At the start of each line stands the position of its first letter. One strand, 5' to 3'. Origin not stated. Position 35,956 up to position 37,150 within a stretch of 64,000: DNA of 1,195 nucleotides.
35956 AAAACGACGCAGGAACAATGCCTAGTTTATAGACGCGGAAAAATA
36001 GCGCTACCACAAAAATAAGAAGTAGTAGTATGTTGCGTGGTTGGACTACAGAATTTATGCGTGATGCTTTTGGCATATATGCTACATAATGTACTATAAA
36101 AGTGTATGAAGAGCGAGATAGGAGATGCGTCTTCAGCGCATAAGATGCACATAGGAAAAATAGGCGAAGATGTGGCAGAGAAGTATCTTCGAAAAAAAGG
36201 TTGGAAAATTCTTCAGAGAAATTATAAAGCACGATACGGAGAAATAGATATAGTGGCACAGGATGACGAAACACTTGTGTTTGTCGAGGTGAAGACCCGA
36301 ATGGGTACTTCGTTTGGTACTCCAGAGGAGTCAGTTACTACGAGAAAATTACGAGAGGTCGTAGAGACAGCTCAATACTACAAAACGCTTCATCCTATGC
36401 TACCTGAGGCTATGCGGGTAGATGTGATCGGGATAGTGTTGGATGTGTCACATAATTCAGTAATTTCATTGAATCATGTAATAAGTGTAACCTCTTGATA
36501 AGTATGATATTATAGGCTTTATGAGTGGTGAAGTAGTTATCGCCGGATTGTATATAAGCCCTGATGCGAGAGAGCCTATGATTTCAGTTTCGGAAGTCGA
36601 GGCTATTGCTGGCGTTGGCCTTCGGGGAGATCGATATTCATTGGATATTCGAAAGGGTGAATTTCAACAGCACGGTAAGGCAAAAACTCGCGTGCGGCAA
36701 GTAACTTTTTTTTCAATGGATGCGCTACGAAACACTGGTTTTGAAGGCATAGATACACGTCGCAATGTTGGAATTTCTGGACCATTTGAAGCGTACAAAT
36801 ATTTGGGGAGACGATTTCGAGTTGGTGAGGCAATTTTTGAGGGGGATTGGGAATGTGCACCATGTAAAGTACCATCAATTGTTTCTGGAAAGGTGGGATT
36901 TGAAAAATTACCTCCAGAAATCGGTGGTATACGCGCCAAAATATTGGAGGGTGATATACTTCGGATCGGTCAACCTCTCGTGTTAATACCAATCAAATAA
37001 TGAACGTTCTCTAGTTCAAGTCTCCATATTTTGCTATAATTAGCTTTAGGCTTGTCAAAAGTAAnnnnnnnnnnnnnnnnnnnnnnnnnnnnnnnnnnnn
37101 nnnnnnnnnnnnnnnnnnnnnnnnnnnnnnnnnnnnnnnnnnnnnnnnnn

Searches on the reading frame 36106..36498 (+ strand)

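Call 17: search_protein_families(library=pfam, proteins=[window:36106-36498:+], max_evalue=0.01)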
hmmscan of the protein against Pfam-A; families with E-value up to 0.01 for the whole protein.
window:36106-36498:+ (130 aa): 4 families
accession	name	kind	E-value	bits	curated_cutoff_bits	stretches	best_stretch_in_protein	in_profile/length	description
PF02021.23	UPF0102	-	1.5e-29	102.6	23.6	1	20-110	1-80/80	Uncharacterised protein family UPF0102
PF08378.17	NERD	-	1.1e-06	29.5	22.1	1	17-83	2-74/111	Nuclease-related domain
PF04471.18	Mrr_cat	-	2.6e-05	24.7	21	1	21-94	10-78/115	Restriction endonuclease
PF01939.22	NucS_C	-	8.4e-05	23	24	1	28-67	15-55/124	Endonuclease NucS C-terminal domain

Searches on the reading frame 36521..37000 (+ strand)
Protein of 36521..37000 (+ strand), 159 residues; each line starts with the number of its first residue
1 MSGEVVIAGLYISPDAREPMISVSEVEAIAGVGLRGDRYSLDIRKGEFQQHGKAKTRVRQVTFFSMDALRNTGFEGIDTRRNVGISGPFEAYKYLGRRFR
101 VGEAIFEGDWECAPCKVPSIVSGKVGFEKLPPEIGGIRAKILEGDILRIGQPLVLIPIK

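Call 17: search_protein_families(library=pfam, proteins=[window:36521-37000:+], max_evalue=0.01)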
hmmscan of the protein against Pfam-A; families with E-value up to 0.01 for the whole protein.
window:36521-37000:+ (159 aa): 1 family
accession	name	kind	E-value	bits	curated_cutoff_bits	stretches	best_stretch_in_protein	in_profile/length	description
PF03473.23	MOSC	-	0.00018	22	22.7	1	79-142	37-108/120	MOSC domain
